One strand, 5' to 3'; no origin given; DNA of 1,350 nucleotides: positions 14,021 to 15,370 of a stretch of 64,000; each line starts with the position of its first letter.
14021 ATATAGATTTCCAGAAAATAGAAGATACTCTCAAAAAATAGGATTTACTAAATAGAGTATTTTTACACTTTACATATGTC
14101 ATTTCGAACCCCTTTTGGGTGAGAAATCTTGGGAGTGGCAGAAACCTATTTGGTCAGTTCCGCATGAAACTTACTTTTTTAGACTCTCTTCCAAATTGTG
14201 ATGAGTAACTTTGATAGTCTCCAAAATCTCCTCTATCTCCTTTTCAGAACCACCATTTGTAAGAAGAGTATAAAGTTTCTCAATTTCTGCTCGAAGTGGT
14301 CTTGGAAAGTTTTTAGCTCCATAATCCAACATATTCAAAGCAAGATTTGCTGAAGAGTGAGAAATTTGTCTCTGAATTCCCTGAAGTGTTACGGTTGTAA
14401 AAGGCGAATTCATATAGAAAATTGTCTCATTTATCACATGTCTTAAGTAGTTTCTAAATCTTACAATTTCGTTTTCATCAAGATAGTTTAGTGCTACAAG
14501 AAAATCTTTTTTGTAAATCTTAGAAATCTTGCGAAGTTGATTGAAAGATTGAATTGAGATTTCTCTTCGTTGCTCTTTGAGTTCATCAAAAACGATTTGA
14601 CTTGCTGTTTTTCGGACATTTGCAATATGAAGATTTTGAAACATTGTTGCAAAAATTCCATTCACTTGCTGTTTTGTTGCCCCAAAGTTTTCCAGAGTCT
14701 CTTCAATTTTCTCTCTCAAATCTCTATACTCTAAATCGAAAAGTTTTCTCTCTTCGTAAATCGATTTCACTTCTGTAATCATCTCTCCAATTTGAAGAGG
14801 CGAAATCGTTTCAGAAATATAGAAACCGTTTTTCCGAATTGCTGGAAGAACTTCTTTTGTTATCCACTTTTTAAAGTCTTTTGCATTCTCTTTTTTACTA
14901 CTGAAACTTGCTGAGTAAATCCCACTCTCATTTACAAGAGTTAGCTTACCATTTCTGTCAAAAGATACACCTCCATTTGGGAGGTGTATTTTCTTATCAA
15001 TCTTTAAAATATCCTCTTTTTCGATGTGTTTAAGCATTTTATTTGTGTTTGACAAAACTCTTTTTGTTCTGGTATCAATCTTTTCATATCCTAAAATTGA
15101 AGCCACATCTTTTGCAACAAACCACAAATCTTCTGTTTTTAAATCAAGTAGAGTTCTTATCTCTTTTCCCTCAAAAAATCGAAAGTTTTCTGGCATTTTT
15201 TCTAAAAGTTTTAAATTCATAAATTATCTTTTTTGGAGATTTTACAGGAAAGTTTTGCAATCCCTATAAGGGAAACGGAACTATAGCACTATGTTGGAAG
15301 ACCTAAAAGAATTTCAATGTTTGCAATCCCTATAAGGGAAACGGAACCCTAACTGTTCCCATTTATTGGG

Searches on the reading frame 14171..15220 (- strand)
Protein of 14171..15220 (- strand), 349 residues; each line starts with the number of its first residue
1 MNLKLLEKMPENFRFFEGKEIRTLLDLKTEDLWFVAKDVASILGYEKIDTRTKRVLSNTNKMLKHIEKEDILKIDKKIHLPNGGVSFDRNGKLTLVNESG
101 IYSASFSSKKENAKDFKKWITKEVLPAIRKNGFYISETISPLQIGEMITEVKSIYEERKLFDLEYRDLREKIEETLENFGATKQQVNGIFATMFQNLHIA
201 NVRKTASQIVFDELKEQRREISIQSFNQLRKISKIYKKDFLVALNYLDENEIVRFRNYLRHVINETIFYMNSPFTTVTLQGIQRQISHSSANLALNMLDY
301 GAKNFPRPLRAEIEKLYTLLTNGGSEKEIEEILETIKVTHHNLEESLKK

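Call 12: search_protein_families(library=pfam, proteins=[window:14171-15220:-], max_evalue=0.01)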
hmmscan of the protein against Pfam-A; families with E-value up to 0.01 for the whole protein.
window:14171-15220:- (349 aa): 3 families
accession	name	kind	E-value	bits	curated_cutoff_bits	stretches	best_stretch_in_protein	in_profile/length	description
PF02498.22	Bro-N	-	2.7e-19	70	25.6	1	20-126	1-96/96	BRO family, N-terminal domain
PF13310.11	Virulence_RhuM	-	5.3e-09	36.2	33.7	1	100-257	28-182/252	Virulence protein RhuM family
PF17282.7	DUF5347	-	0.0031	18.2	25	1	158-240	20-99/101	Family of unknown function (DUF5347)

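Call 14: find_encoding_contigs(protein=window:14171-15220:-, flank=10000, max_places=6)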
Protein window:14171-15220:- (349 aa): 18 contigs read that carry it; 5 places shown.
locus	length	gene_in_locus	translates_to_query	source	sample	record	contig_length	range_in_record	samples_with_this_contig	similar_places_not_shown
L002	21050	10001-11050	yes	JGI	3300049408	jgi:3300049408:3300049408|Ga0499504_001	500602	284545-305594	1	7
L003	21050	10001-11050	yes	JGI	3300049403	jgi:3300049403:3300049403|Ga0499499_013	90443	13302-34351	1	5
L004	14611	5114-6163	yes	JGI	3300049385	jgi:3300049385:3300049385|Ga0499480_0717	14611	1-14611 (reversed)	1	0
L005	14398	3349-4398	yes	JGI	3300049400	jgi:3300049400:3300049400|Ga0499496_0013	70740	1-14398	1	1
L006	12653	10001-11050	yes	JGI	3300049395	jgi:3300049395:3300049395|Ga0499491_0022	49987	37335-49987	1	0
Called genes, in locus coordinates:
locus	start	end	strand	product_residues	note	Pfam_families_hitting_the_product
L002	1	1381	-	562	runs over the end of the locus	PF00449:Urease_alpha, PF07969:Amidohydro_3 (faint), PF01979:Amidohydro_1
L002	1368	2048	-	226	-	PF00547:Urease_gamma, PF00699:Urease_beta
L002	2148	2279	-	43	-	-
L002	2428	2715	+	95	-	PF18765:Polbeta, PF01909:NTP_transf_2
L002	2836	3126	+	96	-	PF18765:Polbeta, PF01909:NTP_transf_2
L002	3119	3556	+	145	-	PF01934:HepT-like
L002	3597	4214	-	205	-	-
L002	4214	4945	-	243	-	PF01774:UreD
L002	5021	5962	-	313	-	PF00890:FAD_binding_2 (weak), PF03486:HI0933_like (faint), PF07992:Pyr_redox_2, PF13738:Pyr_redox_3, PF00070:Pyr_redox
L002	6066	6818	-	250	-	-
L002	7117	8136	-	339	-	PF02547:Queuosine_synth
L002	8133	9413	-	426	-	PF00275:EPSP_synthase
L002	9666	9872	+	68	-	-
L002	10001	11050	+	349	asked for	PF02498:Bro-N, PF13310:Virulence_RhuM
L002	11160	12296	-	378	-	PF04413:Glycos_transf_N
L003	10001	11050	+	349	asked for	PF02498:Bro-N, PF13310:Virulence_RhuM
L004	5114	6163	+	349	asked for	PF02498:Bro-N, PF13310:Virulence_RhuM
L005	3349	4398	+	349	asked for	PF02498:Bro-N, PF13310:Virulence_RhuM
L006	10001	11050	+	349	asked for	PF02498:Bro-N, PF13310:Virulence_RhuM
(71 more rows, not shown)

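Call 18: find_homologous_proteins(query=window:14171-15220:-, max_evalue=0.00001)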
Query window:14171-15220:- (349 aa): 400 proteins with E <= 0.00001 among 3342 candidates; the best 120 are listed.
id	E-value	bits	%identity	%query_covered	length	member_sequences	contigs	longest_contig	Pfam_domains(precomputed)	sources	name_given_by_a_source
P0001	1.4e-220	749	99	100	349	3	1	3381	PF02498.23,PF13310.12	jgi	jgi:prophage antirepressor-like protein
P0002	4.1e-169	580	81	100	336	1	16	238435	PF02498.23,PF13310.12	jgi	jgi:prophage antirepressor-like protein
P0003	5.9e-152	523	74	98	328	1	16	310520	PF02498.23,PF13310.12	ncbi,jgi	jgi:prophage antirepressor-like protein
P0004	1.4e-104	367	54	98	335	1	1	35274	PF02498.23,PF13310.12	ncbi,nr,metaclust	ncbi:prophage antirepressor [Thiovulum sp. ES]|nr:prophage antirepressor [Thiovulum sp. ES]|metaclus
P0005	1.3e-103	364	53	99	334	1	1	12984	PF02498.23,PF13310.12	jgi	-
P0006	2.3e-103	364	53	99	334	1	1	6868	PF02498.23,PF13310.12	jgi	-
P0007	9.2e-101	355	52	99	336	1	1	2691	PF02498.23,PF13310.12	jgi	jgi:prophage antirepressor-like protein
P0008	1.5e-99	351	54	98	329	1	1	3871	PF02498.23,PF13310.12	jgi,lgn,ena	-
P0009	2.5e-95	337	50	99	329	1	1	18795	PF02498.23,PF13310.12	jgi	jgi:prophage antirepressor-like protein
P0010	1.6e-87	311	77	60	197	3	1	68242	PF02498.23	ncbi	-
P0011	4.9e-69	251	49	72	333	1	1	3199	PF02498.23,PF13310.12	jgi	-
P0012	1.5e-68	249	49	72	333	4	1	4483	PF02498.23,PF13310.12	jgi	-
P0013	1.9e-68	249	48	82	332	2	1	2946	PF02498.23,PF13310.12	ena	-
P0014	6.5e-64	234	52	64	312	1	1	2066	PF13310.12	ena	-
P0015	4.0e-61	225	52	61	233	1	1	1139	PF13310.12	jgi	-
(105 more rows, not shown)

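Call 19: find_encoding_contigs(protein=P0002, flank=6000, max_places=2)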
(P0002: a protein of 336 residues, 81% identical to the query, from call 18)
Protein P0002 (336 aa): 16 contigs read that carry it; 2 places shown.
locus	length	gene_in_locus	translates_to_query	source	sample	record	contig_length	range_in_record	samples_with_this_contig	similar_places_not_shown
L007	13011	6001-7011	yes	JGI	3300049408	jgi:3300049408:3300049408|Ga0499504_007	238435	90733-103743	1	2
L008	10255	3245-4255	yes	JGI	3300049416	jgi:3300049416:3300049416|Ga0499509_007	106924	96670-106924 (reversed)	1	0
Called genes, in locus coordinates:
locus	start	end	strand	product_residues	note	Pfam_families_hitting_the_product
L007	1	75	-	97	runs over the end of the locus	PF04221:RelB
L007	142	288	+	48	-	PF00656:Peptidase_C14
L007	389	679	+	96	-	-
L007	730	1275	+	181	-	PF07603:Lcl_C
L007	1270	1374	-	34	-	-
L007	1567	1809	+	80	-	PF01381:HTH_3 (faint)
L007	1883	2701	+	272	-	PF02498:Bro-N, PF04480:DUF559 (faint), PF01022:HTH_5 (weak), PF08220:HTH_DeoR, PF08279:HTH_11, PF13412:HTH_24 (weak)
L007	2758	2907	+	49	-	-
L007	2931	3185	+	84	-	PF01381:HTH_3 (weak), PF15943:YdaS_toxin (weak)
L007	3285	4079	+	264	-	PF02498:Bro-N, PF04480:DUF559 (weak), PF01022:HTH_5 (weak), PF13412:HTH_24 (weak), PF08220:HTH_DeoR (weak), PF08279:HTH_11 (weak)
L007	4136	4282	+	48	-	-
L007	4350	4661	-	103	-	PF01253:SUI1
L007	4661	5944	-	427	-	PF02844:GARS_N, PF01071:GARS_A, PF02655:ATP-grasp_3 (weak), PF02786:CPSase_L_D2 (weak), PF02222:ATP-grasp (weak), PF08442:ATP-grasp_2 (weak), PF02843:GARS_C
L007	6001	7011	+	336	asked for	PF02498:Bro-N, PF13310:Virulence_RhuM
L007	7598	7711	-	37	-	-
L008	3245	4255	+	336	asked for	PF02498:Bro-N, PF13310:Virulence_RhuM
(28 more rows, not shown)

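Call 20: find_encoding_contigs(protein=P0003, flank=6000, max_places=2)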
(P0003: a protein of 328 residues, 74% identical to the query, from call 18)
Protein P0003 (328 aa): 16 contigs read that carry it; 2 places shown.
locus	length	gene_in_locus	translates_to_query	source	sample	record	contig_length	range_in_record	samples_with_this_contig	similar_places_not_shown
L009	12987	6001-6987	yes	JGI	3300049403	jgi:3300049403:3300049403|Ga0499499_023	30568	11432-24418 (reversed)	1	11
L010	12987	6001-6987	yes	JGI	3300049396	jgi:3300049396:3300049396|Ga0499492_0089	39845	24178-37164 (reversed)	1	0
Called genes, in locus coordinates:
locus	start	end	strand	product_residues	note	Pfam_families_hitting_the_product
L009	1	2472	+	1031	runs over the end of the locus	PF17963:Big_9 (weak), PF20578:aBig_2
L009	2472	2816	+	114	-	-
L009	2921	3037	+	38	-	-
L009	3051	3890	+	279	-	PF13393:tRNA-synt_His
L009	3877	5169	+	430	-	PF08245:Mur_ligase_M, PF02875:Mur_ligase_C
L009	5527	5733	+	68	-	-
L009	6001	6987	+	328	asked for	PF02498:Bro-N, PF13310:Virulence_RhuM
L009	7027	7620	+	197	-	PF02498:Bro-N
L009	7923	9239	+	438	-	-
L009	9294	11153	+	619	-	PF18211:Csm1_B, PF22335:Cas10-Cmr2_palm2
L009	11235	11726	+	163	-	PF03750:Csm2_III-A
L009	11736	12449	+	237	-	PF03787:RAMPs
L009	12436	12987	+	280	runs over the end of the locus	PF03787:RAMPs (weak)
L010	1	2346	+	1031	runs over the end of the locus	PF17963:Big_9 (weak), PF20578:aBig_2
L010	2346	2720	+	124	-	PF02095:Extensin_1 (weak)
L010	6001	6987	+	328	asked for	PF02498:Bro-N, PF13310:Virulence_RhuM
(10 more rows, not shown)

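Call 21: find_encoding_contigs(protein=P0004, flank=6000, max_places=2)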
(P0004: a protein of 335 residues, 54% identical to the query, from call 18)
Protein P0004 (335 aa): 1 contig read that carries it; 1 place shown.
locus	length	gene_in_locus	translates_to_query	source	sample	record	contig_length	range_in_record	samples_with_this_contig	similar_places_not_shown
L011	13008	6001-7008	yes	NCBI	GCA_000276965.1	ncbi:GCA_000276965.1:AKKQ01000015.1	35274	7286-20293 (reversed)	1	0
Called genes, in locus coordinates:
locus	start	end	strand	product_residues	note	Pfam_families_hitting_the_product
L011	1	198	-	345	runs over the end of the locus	PF14842:FliG_N, PF14841:FliG_M, PF01706:FliG_C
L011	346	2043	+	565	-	PF01855:POR_N (faint), PF02776:TPP_enzyme_N, PF00205:TPP_enzyme_M, PF02775:TPP_enzyme_C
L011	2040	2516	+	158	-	PF01842:ACT (weak), PF22629:ACT_AHAS_ss, PF13710:ACT_5, PF10369:ALS_ss_C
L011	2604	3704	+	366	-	PF00561:Abhydrolase_1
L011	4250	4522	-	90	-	-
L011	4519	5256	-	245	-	-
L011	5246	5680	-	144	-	-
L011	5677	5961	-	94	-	PF01909:NTP_transf_2, PF18765:Polbeta (weak)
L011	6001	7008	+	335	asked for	PF02498:Bro-N, PF13310:Virulence_RhuM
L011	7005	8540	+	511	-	PF28082:ZorA-like_t1 (weak), PF01442:Apolipoprotein (faint)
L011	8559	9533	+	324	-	PF26739:DUF8245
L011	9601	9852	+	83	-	PF00037:Fer4 (weak), PF12838:Fer4_7 (faint), PF13484:Fer4_16 (faint)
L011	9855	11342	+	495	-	PF02541:Ppx-GppA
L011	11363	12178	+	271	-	PF03537:Glyco_hydro_114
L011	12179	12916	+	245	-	PF00849:PseudoU_synth_2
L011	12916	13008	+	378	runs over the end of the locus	PF13439:Glyco_transf_4, PF13579:Glyco_trans_4_4, PF00534:Glycos_transf_1, PF13692:Glyco_trans_1_4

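Call 25: find_encoding_contigs(protein=P0003, flank=10000, max_places=8)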
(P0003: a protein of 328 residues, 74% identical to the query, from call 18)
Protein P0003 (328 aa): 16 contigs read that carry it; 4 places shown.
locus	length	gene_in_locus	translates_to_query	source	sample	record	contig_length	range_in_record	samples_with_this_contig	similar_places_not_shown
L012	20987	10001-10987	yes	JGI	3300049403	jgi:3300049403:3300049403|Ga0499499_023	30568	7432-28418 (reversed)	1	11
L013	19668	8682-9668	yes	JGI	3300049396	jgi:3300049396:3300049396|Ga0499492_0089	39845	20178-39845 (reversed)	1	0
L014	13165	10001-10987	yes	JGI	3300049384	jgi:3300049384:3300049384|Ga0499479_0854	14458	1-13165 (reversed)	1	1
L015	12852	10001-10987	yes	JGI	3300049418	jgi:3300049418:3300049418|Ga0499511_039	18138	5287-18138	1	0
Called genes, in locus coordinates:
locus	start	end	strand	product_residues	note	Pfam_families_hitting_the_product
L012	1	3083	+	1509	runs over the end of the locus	-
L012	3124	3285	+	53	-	-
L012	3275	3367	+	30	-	-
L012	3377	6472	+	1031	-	PF17963:Big_9 (weak), PF20578:aBig_2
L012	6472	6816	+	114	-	-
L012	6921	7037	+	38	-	-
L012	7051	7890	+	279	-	PF13393:tRNA-synt_His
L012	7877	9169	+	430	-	PF08245:Mur_ligase_M, PF02875:Mur_ligase_C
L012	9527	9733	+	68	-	-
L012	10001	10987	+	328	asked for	PF02498:Bro-N, PF13310:Virulence_RhuM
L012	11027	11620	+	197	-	PF02498:Bro-N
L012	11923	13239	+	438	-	-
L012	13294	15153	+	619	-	PF18211:Csm1_B, PF22335:Cas10-Cmr2_palm2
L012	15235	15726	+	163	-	PF03750:Csm2_III-A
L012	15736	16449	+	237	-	PF03787:RAMPs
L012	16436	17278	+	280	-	PF03787:RAMPs (weak)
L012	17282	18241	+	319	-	PF03787:RAMPs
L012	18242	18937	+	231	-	PF01881:Cas_Cas6_C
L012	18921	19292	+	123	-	PF27247:MJ1673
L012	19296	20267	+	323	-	-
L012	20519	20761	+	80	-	-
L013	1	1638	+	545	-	?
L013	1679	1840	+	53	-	-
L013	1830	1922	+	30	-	-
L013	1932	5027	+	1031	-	PF17963:Big_9 (weak), PF20578:aBig_2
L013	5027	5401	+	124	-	PF02095:Extensin_1 (weak)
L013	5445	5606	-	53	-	-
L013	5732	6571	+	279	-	PF13393:tRNA-synt_His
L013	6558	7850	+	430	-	PF08245:Mur_ligase_M, PF02875:Mur_ligase_C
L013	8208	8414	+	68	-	-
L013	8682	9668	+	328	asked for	PF02498:Bro-N, PF13310:Virulence_RhuM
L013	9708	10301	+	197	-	PF02498:Bro-N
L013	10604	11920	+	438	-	-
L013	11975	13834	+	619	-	PF18211:Csm1_B, PF22335:Cas10-Cmr2_palm2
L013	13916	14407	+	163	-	PF03750:Csm2_III-A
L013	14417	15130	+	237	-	PF03787:RAMPs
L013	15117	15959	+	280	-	PF03787:RAMPs (weak)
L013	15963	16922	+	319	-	PF03787:RAMPs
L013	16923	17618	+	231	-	PF01881:Cas_Cas6_C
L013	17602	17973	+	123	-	PF27247:MJ1673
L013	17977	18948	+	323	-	-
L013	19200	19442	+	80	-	-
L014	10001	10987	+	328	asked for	PF02498:Bro-N, PF13310:Virulence_RhuM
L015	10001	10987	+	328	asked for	PF02498:Bro-N, PF13310:Virulence_RhuM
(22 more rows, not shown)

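Call 33: search_protein_families(library=ncbifam, proteins=[L012:11923-13239:+, L012:13294-15153:+, L012:15235-15726:+, L012:15736-16449:+, L012:16436-17278:+, L012:17282-18241:+, L012:18242-18937:+, L012:18921-19292:+, L012:19296-20267:+, L012:11027-11620:+], max_evalue=0.01)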
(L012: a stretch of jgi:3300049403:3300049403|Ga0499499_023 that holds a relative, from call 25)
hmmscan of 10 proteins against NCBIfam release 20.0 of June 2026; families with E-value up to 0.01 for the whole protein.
L012:11923-13239:+ (438 aa): 0 families

L012:13294-15153:+ (619 aa): 2 families
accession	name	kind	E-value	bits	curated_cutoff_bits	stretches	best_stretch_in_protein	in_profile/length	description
TIGR02578.2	cas_TM1811_Csm1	equivalog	1.1e-97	328.5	170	1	72-602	217-735/753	type III-A CRISPR-associated protein Cas10/Csm1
TIGR02577.1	cas_TM1794_Cmr2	equivalog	1.9e-08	33.6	79.4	1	249-490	275-509/510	type III-B CRISPR-associated protein Cas10/Cmr2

L012:15235-15726:+ (163 aa): 1 family
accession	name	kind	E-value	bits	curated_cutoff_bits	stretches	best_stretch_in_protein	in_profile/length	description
TIGR01870.1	cas_TM1810_Csm2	hypoth_equivalog_domain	1.2e-06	29.3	30.6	1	77-161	1-91/96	type III-A CRISPR-associated protein Csm2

L012:15736-16449:+ (237 aa): 8 families
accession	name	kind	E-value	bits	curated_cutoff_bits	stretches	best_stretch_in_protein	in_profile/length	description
TIGR02582.1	cas7_TM1809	equivalog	1.1e-54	185.5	90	1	5-221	5-203/203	type III-A CRISPR-associated RAMP protein Csm3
TIGR02581.1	cas_cyan_RAMP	equivalog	3.8e-10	39.8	108.05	2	5-69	5-57/216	type III CRISPR-associated RAMP protein Csx7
TIGR02580.1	cas_RAMP_Cmr4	equivalog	2.7e-06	27.5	87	1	13-122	8-87/283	type III-B CRISPR module RAMP protein Cmr4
TIGR01898.1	cas_TM1791_cmr6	equivalog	1.1e-05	25.7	51.1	1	47-197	26-174/195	type III-B CRISPR module RAMP protein Cmr6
TIGR01899.1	cas_TM1807_csm5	equivalog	4.9e-05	23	38.3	1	42-124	105-170/364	type III-A CRISPR-associated RAMP protein Csm5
TIGR03986.1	TIGR03986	equivalog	0.00047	19.7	161.35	1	38-69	64-89/568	TIGR03986 family type III CRISPR-associated RAMP protein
TIGR03115.2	cas7_csf2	equivalog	0.0019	17.5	130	0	161-223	236-295/346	type IV CRISPR-associated protein Csf2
TIGR01903.2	cas5_csm4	equivalog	0.0081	15.5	55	0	134-229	122-212/304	type III-A CRISPR-associated RAMP protein Csm4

L012:16436-17278:+ (280 aa): 1 family
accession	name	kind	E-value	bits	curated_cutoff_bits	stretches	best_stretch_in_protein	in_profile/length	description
TIGR01903.2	cas5_csm4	equivalog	1.5e-19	70.5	55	1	18-182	26-210/304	type III-A CRISPR-associated RAMP protein Csm4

L012:17282-18241:+ (319 aa): 2 families
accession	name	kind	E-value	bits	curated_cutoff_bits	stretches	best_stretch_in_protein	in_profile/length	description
TIGR01899.1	cas_TM1807_csm5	equivalog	2.6e-10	40.3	38.3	1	9-134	2-130/364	type III-A CRISPR-associated RAMP protein Csm5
TIGR02582.1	cas7_TM1809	equivalog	0.00022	21.3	90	0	113-139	42-67/203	type III-A CRISPR-associated RAMP protein Csm3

L012:18242-18937:+ (231 aa): 1 family
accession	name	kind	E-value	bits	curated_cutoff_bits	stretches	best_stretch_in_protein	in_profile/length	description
TIGR01877.1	cas_cas6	equivalog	9.3e-14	52.3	58.65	1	44-218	9-200/200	CRISPR-associated endoribonuclease Cas6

L012:18921-19292:+ (123 aa): 2 families
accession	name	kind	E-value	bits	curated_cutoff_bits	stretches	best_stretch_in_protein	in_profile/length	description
NF040559.1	CAS_Csx20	equivalog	1.5e-43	148.1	70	1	1-123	1-124/124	CRISPR-associated protein Csx20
NF002490.0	PRK01777.1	equivalog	0.0041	17.5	75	1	58-111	23-73/96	RnfH family protein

L012:19296-20267:+ (323 aa): 0 families

L012:11027-11620:+ (197 aa): 0 families

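Call 39: find_encoding_contigs(protein=P0010, flank=10000, max_places=3)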
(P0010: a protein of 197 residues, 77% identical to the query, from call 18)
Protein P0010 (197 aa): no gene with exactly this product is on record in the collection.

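Call 40: find_encoding_contigs(protein=P0009, flank=8000, max_places=2)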
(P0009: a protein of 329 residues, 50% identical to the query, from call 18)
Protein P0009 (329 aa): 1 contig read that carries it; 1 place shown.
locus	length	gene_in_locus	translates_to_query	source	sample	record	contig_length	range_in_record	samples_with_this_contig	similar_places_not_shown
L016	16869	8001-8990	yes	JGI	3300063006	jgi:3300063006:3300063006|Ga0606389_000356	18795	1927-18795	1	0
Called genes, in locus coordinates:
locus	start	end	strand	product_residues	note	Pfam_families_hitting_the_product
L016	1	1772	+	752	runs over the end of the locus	PF05088:Bac_GDH_CD, PF21074:GDH_C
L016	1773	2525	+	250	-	PF04338:DUF481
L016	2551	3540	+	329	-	PF13237:Fer4_10 (weak), PF14697:Fer4_21 (weak), PF12838:Fer4_7, PF13187:Fer4_9 (weak), PF00037:Fer4 (weak), PF12797:Fer4_2 (weak), PF13237:Fer4_10 (weak), PF12838:Fer4_7 (weak), +4 more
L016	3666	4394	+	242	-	PF00696:AA_kinase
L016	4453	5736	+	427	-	PF03625:DUF302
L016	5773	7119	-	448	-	PF18073:Zn_ribbon_LapB, PF00154:RecA_N (weak), PF13481:AAA_25, PF03796:DnaB_C, PF06745:ATPase, PF00004:AAA (faint), PF13479:AAA_24 (weak), PF13541:ChlI, +2 more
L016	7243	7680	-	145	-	-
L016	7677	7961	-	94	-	PF01909:NTP_transf_2, PF18765:Polbeta (weak)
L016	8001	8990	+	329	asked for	PF02498:Bro-N, PF13310:Virulence_RhuM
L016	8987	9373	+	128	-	PF28082:ZorA-like_t1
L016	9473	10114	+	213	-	PF26739:DUF8245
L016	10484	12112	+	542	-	PF27859:LIC12162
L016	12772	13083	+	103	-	PF00338:Ribosomal_S10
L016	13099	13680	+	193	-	PF00297:Ribosomal_L3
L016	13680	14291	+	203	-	PF00573:Ribosomal_L4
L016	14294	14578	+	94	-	PF00276:Ribosomal_L23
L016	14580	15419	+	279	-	PF00181:Ribosomal_L2_N, PF03947:Ribosomal_L2_C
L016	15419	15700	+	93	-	PF00203:Ribosomal_S19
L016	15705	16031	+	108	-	PF00237:Ribosomal_L22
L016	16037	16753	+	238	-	PF07650:KH_2, PF00189:Ribosomal_S3_C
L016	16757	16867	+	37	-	?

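Call 41: find_encoding_contigs(protein=P0005, flank=8000, max_places=2)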
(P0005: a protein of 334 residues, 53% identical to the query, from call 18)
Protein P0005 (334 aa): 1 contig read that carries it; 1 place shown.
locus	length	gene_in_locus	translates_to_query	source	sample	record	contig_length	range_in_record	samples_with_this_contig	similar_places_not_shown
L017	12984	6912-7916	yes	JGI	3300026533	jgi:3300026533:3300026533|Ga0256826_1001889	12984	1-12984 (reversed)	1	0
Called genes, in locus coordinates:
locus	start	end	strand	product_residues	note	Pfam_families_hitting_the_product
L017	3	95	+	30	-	?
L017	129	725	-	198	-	PF09669:Phage_pRha (weak)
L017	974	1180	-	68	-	PF01381:HTH_3 (weak)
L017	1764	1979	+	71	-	-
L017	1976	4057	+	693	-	PF03415:Peptidase_C11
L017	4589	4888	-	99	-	-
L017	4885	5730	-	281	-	PF02086:MethyltransfD12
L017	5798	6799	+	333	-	PF02498:Bro-N, PF13310:Virulence_RhuM (weak)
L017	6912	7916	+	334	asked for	PF02498:Bro-N, PF13310:Virulence_RhuM (weak)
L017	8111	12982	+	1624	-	?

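Call 43: list_cluster_members(proteins=[P0003, P0010, window:14171-15220:-])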
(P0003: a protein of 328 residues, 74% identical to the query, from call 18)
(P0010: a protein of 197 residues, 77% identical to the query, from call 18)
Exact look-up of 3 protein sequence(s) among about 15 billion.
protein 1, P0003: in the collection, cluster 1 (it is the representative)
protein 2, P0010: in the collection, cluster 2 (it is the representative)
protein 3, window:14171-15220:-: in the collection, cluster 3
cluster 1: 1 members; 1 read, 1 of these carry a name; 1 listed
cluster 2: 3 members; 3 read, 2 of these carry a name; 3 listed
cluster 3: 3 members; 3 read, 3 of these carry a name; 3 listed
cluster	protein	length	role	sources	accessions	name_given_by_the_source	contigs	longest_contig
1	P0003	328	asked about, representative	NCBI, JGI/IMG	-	prophage antirepressor-like protein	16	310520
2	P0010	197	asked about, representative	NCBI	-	-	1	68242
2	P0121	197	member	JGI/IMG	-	anti-repressor protein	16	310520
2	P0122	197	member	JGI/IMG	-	anti-repressor protein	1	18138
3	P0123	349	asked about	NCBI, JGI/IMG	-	prophage antirepressor-like protein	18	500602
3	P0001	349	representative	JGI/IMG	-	prophage antirepressor-like protein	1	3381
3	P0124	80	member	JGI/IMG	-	hypothetical protein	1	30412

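Call 44: search_protein_families(library=pfam, proteins=[L012:11923-13239:+, L012:19296-20267:+, L012:13294-15153:+, L012:11027-11620:+], max_evalue=1)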
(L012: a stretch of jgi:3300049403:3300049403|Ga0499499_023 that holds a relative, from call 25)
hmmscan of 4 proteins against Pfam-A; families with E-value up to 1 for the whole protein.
L012:11923-13239:+ (438 aa): 4 families
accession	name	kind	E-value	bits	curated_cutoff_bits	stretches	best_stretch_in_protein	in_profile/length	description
PF18739.6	HEPN_Apea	-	0.00076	20.4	24.4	1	319-416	6-109/136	Apea-like HEPN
PF19810.5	HFX_2341_N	-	0.027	15.4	30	1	76-131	49-100/120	HFX_2341-like, N-terminal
PF18004.6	RPN2_C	-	0.11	12.8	26.8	1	200-285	35-120/160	26S proteasome regulatory subunit RPN2 C-terminal domain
PF03650.18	MPC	-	0.14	12.8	27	1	260-328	39-107/110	Mitochondrial pyruvate carriers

L012:19296-20267:+ (323 aa): 3 families
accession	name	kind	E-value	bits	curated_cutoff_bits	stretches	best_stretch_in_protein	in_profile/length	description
PF13280.12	WYL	-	0.00014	22.3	21.8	1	139-187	1-50/70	WYL domain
PF25583.1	WCX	-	0.0051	17.6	23.9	1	258-318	21-76/76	WCX domain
PF03321.19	GH3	-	0.06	13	23.6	1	105-143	11-49/304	GH3 family N-terminal domain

L012:13294-15153:+ (619 aa): 3 families
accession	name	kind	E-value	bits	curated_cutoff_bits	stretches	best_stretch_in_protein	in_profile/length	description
PF22335.1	Cas10-Cmr2_palm2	-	8.3e-25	87.9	27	1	371-496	4-130/133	Cas10/Cmr2, second palm domain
PF18211.6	Csm1_B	-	3.8e-11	43.1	26.4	1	103-187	2-89/94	Csm1 subunit domain B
PF08503.15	DapH_N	-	0.0011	19.6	27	1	416-455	30-69/86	Tetrahydrodipicolinate succinyltransferase N-terminal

L012:11027-11620:+ (197 aa): 3 families
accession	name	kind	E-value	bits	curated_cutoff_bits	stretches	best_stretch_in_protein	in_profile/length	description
PF02498.22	Bro-N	-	7.4e-18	65.4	25.6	1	20-113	1-96/96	BRO family, N-terminal domain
PF02637.23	GatB_Yqey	-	0.0034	17.7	27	1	96-139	9-53/148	GatB domain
PF18527.6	STT3_PglB_C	-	0.13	12.8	26.5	1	117-143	18-44/80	STT3/PglB C-terminal beta-barrel domain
